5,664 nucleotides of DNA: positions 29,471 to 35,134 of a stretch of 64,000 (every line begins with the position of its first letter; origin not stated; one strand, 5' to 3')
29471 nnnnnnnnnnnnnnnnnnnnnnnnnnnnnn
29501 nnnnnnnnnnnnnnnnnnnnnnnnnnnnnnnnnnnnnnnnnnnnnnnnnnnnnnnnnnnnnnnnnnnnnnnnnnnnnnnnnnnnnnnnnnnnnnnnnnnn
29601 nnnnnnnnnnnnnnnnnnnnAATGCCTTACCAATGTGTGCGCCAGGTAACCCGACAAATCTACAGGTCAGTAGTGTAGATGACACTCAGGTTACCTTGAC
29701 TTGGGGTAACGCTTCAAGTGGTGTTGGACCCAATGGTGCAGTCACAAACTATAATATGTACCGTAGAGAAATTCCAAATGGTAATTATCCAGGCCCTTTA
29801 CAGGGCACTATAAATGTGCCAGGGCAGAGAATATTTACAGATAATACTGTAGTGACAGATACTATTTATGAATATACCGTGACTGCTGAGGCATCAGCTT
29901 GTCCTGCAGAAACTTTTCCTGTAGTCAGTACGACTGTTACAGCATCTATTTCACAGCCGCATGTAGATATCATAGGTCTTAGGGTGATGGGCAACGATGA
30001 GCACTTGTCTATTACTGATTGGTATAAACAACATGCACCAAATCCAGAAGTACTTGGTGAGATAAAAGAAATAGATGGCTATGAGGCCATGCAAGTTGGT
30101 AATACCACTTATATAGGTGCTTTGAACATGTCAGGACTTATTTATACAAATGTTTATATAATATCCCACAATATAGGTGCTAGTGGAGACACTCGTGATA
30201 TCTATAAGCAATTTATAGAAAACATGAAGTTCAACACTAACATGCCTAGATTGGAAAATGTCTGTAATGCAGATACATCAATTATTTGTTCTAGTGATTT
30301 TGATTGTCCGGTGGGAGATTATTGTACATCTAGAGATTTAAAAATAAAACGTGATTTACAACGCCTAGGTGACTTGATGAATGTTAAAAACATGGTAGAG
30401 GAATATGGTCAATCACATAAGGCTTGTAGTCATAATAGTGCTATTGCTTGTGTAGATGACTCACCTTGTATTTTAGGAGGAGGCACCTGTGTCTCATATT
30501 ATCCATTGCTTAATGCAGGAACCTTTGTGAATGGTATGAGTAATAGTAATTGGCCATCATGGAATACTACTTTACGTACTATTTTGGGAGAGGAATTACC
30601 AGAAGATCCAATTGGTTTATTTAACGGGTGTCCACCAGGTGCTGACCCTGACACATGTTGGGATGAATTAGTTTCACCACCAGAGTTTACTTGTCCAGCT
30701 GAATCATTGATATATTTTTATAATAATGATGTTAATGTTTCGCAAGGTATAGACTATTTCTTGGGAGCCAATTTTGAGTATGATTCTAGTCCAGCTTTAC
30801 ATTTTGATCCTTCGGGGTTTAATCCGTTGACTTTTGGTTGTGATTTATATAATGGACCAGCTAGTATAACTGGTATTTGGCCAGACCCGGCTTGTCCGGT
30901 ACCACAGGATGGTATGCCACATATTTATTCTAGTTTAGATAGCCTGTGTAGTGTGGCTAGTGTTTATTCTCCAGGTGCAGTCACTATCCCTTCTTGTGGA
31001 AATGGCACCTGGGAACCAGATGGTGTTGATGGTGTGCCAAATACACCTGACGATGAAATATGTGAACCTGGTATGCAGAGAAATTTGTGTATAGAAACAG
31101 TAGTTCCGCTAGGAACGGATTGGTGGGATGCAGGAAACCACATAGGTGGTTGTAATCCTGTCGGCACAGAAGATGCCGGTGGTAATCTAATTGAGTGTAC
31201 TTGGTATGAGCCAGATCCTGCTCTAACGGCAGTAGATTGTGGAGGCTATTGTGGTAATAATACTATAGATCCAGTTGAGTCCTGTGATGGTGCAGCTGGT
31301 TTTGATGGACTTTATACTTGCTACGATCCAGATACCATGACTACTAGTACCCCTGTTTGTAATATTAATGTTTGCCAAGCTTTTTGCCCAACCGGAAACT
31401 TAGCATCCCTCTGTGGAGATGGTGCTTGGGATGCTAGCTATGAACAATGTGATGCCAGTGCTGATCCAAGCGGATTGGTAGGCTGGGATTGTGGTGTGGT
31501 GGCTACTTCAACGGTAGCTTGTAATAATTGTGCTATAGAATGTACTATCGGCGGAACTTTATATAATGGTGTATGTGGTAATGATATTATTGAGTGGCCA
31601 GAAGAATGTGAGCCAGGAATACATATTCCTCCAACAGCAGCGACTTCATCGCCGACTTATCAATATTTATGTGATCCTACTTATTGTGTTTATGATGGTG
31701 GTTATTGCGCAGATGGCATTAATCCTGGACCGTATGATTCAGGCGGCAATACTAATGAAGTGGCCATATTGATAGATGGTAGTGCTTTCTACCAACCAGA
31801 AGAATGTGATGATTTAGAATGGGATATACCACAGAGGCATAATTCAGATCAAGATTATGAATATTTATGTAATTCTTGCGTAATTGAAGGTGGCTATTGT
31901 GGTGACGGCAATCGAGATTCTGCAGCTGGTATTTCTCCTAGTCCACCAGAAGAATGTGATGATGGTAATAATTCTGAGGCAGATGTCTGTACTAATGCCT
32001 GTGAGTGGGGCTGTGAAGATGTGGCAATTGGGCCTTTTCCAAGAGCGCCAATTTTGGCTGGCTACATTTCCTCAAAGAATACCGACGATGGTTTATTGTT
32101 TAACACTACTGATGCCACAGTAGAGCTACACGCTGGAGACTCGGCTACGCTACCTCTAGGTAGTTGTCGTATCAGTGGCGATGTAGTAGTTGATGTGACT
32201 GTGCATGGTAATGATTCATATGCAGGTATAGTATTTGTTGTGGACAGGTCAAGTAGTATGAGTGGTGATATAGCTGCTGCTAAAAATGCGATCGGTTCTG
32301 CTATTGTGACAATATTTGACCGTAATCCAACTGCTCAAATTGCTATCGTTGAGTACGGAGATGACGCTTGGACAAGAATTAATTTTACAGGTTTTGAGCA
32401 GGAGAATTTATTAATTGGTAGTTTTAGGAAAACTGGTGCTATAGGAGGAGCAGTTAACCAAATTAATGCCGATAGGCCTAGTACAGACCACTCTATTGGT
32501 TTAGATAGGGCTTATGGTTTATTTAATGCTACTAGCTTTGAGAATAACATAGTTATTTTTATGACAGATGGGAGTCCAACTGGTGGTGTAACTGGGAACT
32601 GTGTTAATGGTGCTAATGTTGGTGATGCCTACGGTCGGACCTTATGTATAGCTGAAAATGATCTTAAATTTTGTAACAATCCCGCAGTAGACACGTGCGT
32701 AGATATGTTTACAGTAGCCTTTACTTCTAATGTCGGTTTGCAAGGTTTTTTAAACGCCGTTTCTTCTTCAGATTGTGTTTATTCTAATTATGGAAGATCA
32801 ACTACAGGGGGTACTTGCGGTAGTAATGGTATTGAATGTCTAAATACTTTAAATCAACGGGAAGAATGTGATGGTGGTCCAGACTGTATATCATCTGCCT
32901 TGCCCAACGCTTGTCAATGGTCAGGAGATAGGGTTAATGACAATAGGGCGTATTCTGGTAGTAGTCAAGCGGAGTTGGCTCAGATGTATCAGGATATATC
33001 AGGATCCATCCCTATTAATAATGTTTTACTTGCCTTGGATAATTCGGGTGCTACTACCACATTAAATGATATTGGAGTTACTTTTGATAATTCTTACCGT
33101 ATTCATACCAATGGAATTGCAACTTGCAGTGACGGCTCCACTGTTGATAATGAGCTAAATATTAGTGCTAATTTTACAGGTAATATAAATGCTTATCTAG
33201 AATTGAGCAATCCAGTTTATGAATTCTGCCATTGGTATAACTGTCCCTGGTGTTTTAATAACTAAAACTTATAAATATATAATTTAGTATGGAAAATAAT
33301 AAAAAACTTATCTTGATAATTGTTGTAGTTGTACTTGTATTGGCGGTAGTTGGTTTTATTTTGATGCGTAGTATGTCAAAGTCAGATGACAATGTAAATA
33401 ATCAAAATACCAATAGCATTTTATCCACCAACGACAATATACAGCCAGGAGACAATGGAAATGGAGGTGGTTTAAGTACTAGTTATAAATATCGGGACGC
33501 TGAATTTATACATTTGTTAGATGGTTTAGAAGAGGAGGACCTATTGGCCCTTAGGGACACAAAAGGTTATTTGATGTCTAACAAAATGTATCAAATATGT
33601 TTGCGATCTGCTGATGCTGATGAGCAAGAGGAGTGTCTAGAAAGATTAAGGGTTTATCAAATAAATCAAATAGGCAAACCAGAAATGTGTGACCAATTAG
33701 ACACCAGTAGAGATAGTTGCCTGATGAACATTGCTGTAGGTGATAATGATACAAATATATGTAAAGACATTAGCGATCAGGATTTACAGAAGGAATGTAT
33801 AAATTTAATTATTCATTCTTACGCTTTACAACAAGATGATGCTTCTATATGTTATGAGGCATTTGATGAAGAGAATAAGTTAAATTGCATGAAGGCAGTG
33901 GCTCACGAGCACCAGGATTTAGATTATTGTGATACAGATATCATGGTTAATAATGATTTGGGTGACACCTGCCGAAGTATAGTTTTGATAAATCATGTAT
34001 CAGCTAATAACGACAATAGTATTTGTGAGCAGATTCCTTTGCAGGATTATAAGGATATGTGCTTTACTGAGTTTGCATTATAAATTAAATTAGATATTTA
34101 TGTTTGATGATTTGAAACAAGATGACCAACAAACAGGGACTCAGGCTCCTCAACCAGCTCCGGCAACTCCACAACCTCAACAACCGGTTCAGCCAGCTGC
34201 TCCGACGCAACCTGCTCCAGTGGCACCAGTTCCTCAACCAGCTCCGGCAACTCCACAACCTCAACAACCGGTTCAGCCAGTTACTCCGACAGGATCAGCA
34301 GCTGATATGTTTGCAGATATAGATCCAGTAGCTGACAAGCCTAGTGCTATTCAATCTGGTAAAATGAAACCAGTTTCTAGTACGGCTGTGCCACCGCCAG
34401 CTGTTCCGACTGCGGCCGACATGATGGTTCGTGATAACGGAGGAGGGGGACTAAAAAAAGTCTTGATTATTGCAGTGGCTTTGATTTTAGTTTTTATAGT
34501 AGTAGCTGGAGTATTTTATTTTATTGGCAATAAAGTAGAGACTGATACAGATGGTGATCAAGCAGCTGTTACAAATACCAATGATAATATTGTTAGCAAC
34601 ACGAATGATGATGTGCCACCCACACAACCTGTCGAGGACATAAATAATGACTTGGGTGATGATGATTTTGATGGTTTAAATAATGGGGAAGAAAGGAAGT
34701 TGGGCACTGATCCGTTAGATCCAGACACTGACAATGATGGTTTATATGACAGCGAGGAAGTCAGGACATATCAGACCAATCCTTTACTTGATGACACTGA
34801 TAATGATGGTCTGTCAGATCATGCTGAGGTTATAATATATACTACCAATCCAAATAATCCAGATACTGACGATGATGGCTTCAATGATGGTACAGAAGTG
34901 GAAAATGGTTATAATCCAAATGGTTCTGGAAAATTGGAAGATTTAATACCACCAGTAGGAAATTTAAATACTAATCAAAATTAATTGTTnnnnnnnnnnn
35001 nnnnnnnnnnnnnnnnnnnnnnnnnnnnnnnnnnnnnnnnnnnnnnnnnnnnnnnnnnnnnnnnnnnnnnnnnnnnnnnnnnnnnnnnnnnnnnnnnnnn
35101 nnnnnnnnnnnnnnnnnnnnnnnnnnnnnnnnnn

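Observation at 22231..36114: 14-kb cell-surface locus: 3114-aa giant multidomain protein plus a paralog sharing a TrbC/VirB2-like two-helix N-terminal module, followed by Cys-rich and Ca-binding-repeat membrane proteins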

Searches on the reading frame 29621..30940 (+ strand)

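Call 30: search_protein_families(library=pfam, proteins=[window:29621-30940:+], max_evalue=0.1)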
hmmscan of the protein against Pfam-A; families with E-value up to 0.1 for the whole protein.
window:29621-30940:+ (440 aa): 1 family
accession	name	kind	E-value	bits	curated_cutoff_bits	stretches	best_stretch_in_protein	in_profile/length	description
PF00041.27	fn3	-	0.00017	22.1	25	1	10-92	2-71/84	Fibronectin type III domain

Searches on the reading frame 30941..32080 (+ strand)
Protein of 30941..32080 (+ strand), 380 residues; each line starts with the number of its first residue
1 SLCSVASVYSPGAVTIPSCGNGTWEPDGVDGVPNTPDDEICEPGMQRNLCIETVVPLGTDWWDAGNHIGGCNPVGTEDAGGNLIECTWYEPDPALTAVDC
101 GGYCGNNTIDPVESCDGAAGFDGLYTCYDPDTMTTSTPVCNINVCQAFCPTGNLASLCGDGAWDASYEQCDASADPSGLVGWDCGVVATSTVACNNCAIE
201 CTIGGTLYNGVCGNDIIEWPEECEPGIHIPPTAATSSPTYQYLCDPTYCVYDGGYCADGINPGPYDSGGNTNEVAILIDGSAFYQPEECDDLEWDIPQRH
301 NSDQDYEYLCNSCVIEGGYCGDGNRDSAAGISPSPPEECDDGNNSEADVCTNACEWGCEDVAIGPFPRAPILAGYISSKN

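Call 30: search_protein_families(library=pfam, proteins=[window:30941-32080:+], max_evalue=0.1)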
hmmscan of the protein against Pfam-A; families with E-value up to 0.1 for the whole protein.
window:30941-32080:+ (380 aa): 0 families

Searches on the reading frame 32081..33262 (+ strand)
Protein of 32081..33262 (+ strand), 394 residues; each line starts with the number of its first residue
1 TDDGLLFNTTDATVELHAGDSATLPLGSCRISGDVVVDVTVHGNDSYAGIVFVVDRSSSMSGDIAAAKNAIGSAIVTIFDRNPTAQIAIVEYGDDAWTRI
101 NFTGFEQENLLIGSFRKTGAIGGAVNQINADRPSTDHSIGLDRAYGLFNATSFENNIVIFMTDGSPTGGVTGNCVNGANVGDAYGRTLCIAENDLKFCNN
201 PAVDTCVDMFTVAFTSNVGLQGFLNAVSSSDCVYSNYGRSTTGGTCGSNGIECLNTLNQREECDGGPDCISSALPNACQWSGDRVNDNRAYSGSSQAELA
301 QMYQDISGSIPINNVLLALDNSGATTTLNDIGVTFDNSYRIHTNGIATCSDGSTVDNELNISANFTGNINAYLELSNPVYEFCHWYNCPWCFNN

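Call 30: search_protein_families(library=pfam, proteins=[window:32081-33262:+], max_evalue=0.1)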
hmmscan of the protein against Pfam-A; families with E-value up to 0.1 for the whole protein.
window:32081-33262:+ (394 aa): 4 families
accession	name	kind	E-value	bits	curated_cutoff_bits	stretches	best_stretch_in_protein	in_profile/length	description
PF13519.12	VWA_2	-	7.4e-10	39.8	27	1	50-164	1-106/107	von Willebrand factor type A domain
PF00092.34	VWA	-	2.8e-07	31.4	23.8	1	50-169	2-118/174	von Willebrand factor type A domain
PF25106.1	VWA_4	-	0.033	14.2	27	1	50-94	2-47/169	von Willebrand factor A domain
PF13768.12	VWA_3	-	0.081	13.4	27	0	50-95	3-47/155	von Willebrand factor type A domain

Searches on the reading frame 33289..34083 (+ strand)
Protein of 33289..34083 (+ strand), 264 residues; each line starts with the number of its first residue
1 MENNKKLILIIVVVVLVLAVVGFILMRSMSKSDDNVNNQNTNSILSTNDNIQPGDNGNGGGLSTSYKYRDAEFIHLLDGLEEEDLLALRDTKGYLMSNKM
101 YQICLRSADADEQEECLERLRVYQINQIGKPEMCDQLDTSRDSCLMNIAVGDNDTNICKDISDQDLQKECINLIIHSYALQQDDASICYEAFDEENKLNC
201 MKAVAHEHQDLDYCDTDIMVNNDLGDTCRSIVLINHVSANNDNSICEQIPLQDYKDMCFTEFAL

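Call 6: search_protein_families(library=pfam, proteins=[window:33289-34083:+], max_evalue=0.01)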
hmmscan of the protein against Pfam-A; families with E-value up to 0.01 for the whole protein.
window:33289-34083:+ (264 aa): 3 families
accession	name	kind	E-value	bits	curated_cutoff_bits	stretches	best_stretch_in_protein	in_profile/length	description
PF12729.13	4HB_MCP_1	-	0.00048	20.2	27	1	5-48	6-49/181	Four helix bundle sensory module for signal transduction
PF02203.21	TarH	-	0.0028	18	25.2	1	6-47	10-51/177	Tar ligand binding domain homologue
PF13314.11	DUF4083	-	0.0029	18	25.4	1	7-39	6-41/57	Domain of unknown function (DUF4083)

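Call 7: search_protein_families(library=ncbifam, proteins=[window:33289-34083:+], max_evalue=0.01)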
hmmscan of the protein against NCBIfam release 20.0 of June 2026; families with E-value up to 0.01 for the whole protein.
window:33289-34083:+ (264 aa): 2 families
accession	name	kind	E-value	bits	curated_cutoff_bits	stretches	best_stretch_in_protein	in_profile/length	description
NF006283.1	PRK08455.1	equivalog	0.0019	17.9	187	1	6-44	19-58/182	flagellar basal body-associated protein FliL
NF004285.1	PRK05696.1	equivalog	0.0086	15.9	179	0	4-39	17-55/171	flagellar basal body-associated protein FliL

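Call 30: search_protein_families(library=pfam, proteins=[window:33409-34080:+], max_evalue=0.1)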
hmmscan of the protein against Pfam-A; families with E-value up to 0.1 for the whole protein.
window:33409-34080:+ (224 aa): 0 families

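Call 69: search_solved_structures(query=window:33289-34080:+, max_evalue=1)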
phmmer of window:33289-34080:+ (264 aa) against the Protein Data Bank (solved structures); distinct sequences matched with E-value up to 1: 1.
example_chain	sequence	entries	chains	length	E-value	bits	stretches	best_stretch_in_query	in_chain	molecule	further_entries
21vm_D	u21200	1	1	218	0.012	18.2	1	57-186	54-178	Phi92_gp129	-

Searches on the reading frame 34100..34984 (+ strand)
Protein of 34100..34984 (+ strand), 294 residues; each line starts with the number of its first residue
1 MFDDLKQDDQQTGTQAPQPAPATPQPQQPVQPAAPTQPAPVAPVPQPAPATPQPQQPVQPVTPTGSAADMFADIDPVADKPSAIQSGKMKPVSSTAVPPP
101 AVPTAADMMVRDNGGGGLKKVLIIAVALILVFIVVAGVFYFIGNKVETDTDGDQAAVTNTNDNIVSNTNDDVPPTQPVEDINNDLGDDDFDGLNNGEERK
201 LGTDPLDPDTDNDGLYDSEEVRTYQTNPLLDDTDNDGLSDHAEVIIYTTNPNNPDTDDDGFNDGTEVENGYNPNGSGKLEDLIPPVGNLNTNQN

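Call 6: search_protein_families(library=pfam, proteins=[window:34100-34984:+], max_evalue=0.01)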
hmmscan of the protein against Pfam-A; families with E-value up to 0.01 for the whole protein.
window:34100-34984:+ (294 aa): 2 families
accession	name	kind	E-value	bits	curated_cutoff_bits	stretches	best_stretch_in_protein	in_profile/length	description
PF18884.5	TSP3_bac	-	4.9e-19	68.3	25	3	232-254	1-22/22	Bacterial TSP3 repeat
PF03495.19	Binary_toxB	-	0.00019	22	25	1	208-268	1-61/78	Clostridial binary toxin B/anthrax toxin PA Ca-binding domain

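Call 7: search_protein_families(library=ncbifam, proteins=[window:34100-34984:+], max_evalue=0.01)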
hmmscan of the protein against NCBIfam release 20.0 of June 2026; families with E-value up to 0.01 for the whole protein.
window:34100-34984:+ (294 aa): 2 families
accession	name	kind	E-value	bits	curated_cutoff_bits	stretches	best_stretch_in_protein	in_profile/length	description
NF033765.2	gliding_CglD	equivalog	1.8e-07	29.4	400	1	153-270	172-303/1124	adventurous gliding motility lipoprotein CglD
NF004285.1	PRK05696.1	equivalog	0.0013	18.6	179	1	112-160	12-59/171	flagellar basal body-associated protein FliL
